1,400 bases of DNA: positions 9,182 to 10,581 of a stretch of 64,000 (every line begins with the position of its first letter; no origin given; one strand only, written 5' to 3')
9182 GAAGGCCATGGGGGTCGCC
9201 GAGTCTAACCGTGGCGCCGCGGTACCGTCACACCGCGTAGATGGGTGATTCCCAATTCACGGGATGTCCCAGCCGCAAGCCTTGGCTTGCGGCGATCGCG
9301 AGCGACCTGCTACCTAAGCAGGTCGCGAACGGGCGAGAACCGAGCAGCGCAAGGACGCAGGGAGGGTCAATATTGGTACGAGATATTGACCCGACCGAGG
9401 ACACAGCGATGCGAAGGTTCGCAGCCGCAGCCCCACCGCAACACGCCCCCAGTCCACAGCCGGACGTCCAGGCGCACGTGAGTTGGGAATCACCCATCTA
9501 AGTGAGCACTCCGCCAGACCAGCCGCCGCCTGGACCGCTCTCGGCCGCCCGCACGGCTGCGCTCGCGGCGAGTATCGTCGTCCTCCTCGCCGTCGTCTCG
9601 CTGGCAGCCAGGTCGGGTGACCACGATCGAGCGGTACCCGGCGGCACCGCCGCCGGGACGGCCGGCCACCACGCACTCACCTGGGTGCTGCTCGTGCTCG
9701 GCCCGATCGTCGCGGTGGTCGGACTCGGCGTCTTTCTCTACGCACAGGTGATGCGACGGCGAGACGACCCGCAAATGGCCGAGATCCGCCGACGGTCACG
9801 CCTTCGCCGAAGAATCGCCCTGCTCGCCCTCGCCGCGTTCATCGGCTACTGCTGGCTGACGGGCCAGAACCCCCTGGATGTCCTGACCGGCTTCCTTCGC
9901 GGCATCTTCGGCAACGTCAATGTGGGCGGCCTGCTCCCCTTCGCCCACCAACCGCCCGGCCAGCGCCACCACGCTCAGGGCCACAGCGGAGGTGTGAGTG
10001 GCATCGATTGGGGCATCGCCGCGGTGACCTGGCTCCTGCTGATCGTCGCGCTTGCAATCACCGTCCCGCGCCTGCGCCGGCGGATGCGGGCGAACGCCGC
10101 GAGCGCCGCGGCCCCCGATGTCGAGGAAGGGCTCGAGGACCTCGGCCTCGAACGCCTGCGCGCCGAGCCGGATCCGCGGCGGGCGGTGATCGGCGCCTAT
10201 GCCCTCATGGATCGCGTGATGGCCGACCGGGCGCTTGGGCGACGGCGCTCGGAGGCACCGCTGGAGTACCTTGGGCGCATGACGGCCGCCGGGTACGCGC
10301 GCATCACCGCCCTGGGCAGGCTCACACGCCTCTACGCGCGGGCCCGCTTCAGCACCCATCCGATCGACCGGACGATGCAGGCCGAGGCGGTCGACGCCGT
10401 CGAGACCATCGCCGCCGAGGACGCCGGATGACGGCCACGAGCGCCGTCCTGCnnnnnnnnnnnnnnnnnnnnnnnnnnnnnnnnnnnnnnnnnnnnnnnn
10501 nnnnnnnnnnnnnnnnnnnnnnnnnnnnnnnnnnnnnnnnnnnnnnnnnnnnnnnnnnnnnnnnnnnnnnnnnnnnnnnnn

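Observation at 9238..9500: Four-copy intergenic element with a conserved ~110-nt core and three co-varying stems: candidate undescribed structured RNA or non-autonomous element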

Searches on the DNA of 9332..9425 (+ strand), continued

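Call 78: search_with_rna_model(model_id=R1, sources=[L133, L134, L135, L136, L137, L138, L139, L140, L141, L142, L143, L144, L145, L146, L147, L148, L149, L150, L151, L152, L153, L154, L155, L156, L157, L158, L159, L160, L161, L162, L163, L164, L165, L166, L167, L168, L169, L170, L171, L172, L173, L174, L175, L176, L177, L178, L179, L180, L181, L182, L183, L184, L185, L186, L187, L188, L189, L190, L191, L192, L193, L194, L195, L196, L197, L198, L199, L200, L201, L202, L203, L204, L205, L206, L207, L208, L209, L210, L211, L212, L213, L214, L215, L216, L217, L218, L219, L220, L221, L222, L223, L224, L225, L226, L227, L228, L229, L230, L231, L232], max_evalue=0.00001, make_alignment=true)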
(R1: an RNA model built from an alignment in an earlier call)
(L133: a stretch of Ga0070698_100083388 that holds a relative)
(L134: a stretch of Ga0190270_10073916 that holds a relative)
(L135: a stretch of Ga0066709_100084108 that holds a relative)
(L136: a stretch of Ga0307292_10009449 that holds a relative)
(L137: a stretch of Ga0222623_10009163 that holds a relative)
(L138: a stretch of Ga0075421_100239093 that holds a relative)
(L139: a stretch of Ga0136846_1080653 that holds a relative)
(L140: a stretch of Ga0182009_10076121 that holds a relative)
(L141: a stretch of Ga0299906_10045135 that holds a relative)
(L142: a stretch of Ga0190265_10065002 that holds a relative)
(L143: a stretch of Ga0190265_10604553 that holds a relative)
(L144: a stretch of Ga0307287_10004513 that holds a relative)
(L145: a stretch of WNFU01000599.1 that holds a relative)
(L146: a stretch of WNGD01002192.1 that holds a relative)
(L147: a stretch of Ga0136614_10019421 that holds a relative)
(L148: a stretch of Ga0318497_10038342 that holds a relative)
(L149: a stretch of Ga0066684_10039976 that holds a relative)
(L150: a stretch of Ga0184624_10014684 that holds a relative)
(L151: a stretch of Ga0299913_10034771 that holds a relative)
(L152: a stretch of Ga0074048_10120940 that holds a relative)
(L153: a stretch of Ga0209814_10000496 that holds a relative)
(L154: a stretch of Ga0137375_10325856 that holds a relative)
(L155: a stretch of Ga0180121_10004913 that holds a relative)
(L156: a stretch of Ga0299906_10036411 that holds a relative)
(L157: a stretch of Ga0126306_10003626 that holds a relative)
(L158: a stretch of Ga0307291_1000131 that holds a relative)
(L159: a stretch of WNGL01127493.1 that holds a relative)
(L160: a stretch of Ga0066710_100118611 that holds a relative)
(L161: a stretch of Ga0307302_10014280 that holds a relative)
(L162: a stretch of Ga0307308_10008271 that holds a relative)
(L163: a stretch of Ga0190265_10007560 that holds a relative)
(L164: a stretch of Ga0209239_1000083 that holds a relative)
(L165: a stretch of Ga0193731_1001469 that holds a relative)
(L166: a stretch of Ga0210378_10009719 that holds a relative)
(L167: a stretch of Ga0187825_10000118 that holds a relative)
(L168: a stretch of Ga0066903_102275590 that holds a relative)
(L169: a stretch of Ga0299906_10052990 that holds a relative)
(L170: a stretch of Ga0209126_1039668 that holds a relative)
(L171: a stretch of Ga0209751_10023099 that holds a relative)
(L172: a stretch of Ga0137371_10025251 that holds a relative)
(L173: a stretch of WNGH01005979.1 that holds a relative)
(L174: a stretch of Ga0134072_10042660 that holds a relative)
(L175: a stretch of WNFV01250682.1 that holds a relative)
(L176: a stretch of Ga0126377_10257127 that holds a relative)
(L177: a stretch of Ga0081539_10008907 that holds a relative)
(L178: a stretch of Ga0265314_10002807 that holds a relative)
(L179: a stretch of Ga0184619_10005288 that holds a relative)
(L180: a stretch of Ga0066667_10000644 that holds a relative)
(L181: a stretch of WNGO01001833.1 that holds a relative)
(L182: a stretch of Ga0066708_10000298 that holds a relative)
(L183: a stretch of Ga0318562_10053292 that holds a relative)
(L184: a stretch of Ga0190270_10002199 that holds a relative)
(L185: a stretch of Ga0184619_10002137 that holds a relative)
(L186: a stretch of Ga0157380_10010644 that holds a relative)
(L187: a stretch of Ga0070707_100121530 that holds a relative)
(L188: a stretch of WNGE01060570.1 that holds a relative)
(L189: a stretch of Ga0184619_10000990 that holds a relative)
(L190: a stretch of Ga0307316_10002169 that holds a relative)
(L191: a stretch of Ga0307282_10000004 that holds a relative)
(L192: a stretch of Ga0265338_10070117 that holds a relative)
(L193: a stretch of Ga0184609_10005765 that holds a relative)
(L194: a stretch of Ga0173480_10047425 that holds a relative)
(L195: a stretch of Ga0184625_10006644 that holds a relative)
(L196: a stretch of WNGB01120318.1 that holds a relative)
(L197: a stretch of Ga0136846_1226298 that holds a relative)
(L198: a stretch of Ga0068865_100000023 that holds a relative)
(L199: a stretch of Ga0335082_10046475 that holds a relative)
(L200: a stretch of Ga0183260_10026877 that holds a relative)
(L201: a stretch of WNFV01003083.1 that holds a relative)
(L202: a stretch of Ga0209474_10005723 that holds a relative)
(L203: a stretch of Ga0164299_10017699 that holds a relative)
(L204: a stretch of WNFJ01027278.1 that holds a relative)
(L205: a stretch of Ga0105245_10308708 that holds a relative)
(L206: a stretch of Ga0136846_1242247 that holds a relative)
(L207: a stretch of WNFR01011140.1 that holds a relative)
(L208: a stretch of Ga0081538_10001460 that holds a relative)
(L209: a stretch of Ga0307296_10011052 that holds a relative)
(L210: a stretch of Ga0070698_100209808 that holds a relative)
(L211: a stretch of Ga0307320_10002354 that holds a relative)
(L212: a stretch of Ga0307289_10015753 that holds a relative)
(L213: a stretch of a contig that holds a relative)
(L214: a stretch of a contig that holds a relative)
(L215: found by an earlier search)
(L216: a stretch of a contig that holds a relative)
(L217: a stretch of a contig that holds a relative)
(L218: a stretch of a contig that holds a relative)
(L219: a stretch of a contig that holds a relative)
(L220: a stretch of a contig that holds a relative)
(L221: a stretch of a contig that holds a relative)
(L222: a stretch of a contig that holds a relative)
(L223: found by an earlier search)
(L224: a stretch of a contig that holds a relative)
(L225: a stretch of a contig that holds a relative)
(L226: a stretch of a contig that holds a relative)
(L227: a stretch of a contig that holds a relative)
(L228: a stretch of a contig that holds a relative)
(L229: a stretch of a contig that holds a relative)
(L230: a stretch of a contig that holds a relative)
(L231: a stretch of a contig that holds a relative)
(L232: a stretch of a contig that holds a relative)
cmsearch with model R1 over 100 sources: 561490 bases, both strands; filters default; matches with E-value up to 0.00001: 97.
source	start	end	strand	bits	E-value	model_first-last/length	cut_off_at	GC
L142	1919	2008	-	83.3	1.3e-20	1-91/91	no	0.71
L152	1937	2026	+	82.4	2.2e-20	1-91/91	no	0.68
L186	4420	4510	-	81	5.8e-20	1-91/91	no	0.71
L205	1343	1433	-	80.7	7.2e-20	1-91/91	no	0.68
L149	1721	1811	-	79.9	1.1e-19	1-91/91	no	0.7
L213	1836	1927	-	79.3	1.8e-19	1-91/91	no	0.73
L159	1506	1597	-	79.1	2e-19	1-91/91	no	0.73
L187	1454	1545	+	79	2.1e-19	1-91/91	no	0.71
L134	49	140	+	78.9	2.3e-19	1-91/91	no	0.67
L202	7444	7536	-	78.6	2.8e-19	1-91/91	no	0.7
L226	53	142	-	78.2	3.5e-19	1-91/91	no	0.69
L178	7505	7596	+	77.6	5.6e-19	1-91/91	no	0.65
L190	3369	3459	-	77.5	5.6e-19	1-91/91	no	0.74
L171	905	993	+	77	8.1e-19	1-91/91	no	0.67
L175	436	527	-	76.8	9e-19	1-91/91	no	0.68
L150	935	1025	-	76.7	9.7e-19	1-91/91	no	0.68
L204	2188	2279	-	76.7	9.7e-19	1-91/91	no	0.72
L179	3656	3747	-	76.6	1e-18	1-91/91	no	0.66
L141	2532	2625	-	76.5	1.1e-18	1-91/91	no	0.72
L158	1046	1137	+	76.5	1.1e-18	1-91/91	no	0.65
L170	145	235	-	75.7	1.9e-18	1-91/91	no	0.7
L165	4332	4423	-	75.4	2.3e-18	1-91/91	no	0.67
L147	2281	2372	-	75.4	2.3e-18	1-91/91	no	0.68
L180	7809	7900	+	75.3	2.5e-18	1-91/91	no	0.65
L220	1085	1176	+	75.1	2.8e-18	1-91/91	no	0.66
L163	1386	1475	-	74.5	4.2e-18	1-91/91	no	0.64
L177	8411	8503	-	73.5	8.3e-18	1-91/91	no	0.69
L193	2873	2965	-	73.4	8.4e-18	1-91/91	no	0.66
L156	1882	1973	-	73.4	8.9e-18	1-91/91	no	0.68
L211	1553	1645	+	73.3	9.5e-18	1-91/91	no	0.66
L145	1267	1359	+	73.3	9.6e-18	1-91/91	no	0.7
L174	498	590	-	73.2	1e-17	1-91/91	no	0.66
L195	3824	3915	+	73.1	1e-17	1-91/91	no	0.7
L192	1422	1511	-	72.9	1.2e-17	1-91/91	no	0.69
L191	3532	3623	-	72.2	1.9e-17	1-91/91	no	0.65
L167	10112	10203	+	72.1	2e-17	1-91/91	no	0.7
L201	922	1013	-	72.1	2.1e-17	1-91/91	no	0.65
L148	1463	1552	+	71.8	2.5e-17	1-91/91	no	0.64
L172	1499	1591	+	71.7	2.7e-17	1-91/91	no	0.7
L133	40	132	+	71.6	2.8e-17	1-91/91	no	0.71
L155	2504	2593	-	71.1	4e-17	1-91/91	no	0.72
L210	567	657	-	71.1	4.1e-17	1-91/91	no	0.68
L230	246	336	-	71.1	4.1e-17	1-91/91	no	0.68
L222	1965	2055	-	71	4.2e-17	1-91/91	no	0.7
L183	2092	2183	-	71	4.3e-17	1-91/91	no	0.72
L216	298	387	-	70.7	5.4e-17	1-91/91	no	0.73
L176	563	652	-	70.6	5.6e-17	1-91/91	no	0.68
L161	1743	1835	-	70.4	6.4e-17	1-91/91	no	0.66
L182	1414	1505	-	70.2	7e-17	1-91/91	no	0.65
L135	1532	1624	+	70.2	7.4e-17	1-91/91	no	0.69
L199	207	298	+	70.1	7.8e-17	1-91/91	no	0.67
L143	1089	1179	-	70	8e-17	1-91/91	no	0.69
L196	147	238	+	69.9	9e-17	1-91/91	no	0.66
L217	2420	2512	+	69.7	1e-16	1-91/91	no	0.67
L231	829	919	+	69.3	1.3e-16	1-91/91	no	0.7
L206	3201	3293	+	68.8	1.8e-16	1-91/91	no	0.68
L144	1038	1129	+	68.8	1.9e-16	1-91/91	no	0.66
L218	973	1062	-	68.6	2e-16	1-91/91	no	0.7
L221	6508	6598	-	68.4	2.4e-16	1-91/91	no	0.7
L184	7547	7639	-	67.7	3.7e-16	1-91/91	no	0.68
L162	788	880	-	67.5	4.2e-16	1-91/91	no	0.71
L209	161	253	-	67.5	4.2e-16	1-91/91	no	0.71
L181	5175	5266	-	66.9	6.4e-16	1-91/91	no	0.65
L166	3498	3592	-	66.5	8.4e-16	1-91/91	no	0.68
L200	3853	3944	+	66.1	1.1e-15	1-91/91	no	0.66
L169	2482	2569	+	65.8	1.3e-15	1-91/91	no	0.68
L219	782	874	-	64.9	2.4e-15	1-91/91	no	0.68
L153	8283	8375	-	64.8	2.6e-15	1-91/91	no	0.67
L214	9546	9635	+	64.8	2.6e-15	1-91/91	no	0.7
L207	3240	3329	+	64.4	3.3e-15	1-91/91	no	0.71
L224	5419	5510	-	64.3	3.5e-15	1-91/91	no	0.67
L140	41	133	+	64.3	3.5e-15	1-91/91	no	0.63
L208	1143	1234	-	64.3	3.7e-15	1-91/91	no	0.68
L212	647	736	-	64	4.4e-15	1-91/91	no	0.68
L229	1595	1685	-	63.2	7.3e-15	1-91/91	no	0.7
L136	2036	2126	-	63.1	7.9e-15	1-91/91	no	0.73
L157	6693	6788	+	62.9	8.7e-15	1-91/91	no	0.7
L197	7226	7318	+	62.9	9e-15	1-91/91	no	0.69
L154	514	605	+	62.7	1e-14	1-91/91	no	0.67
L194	1416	1502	-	62.7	1e-14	1-91/91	no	0.71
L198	9245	9334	+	61.1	3e-14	1-91/91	no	0.7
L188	1032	1123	+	60.5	4.3e-14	1-91/91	no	0.66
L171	2580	2670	+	60.4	4.7e-14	1-91/91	no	0.69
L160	1904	1994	-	59.5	8.5e-14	1-91/91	no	0.66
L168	42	135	+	59.2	1e-13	1-91/91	no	0.72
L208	3571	3664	-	57.5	3.2e-13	1-91/91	no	0.69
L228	3662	3753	+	55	1.6e-12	1-91/91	no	0.68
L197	4741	4856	-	53.9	3.5e-12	1-91/91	no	0.6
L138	998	1086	-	50.9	2.6e-11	1-91/91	no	0.7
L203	908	998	-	47.9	1.9e-10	1-91/91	no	0.73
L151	4001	4090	+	45.4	9.7e-10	1-91/91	no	0.71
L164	3584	3674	-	37.9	1.4e-07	1-91/91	no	0.66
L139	359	452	+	34.7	1.1e-06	1-91/91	no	0.69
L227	2694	2778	-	34.4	1.4e-06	1-91/91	no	0.61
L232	1496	1582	-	33.6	2.4e-06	1-91/91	no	0.69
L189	3677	3764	+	32.9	3.8e-06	1-91/91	no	0.62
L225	6568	6655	-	32.9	3.8e-06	1-91/91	no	0.62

Alignment A5: 97 matches aligned to the model, 143 columns, each read 5' to 3' on its own strand. Consensus structure (alignment columns), stored with it:
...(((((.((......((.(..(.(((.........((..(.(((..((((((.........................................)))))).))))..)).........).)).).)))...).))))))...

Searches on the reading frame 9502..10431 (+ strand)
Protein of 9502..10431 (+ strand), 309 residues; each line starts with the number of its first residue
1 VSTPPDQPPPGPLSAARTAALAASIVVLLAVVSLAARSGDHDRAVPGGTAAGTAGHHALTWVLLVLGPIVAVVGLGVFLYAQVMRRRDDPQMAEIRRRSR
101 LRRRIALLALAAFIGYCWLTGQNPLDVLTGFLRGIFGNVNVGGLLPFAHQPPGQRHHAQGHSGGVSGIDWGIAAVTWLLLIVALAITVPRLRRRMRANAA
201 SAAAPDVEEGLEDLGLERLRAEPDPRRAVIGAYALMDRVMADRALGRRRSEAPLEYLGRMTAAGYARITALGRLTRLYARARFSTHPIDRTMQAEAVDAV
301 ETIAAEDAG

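Call 36: search_protein_families(library=pfam, proteins=[window:9502-10431:+], max_evalue=0.00001)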
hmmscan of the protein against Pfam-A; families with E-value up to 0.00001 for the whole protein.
window:9502-10431:+ (309 aa): 1 family
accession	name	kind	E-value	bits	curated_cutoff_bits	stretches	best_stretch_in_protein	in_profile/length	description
PF13559.11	DUF4129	-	5.9e-09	36.3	24.8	1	232-301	1-69/69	Domain of unknown function (DUF4129)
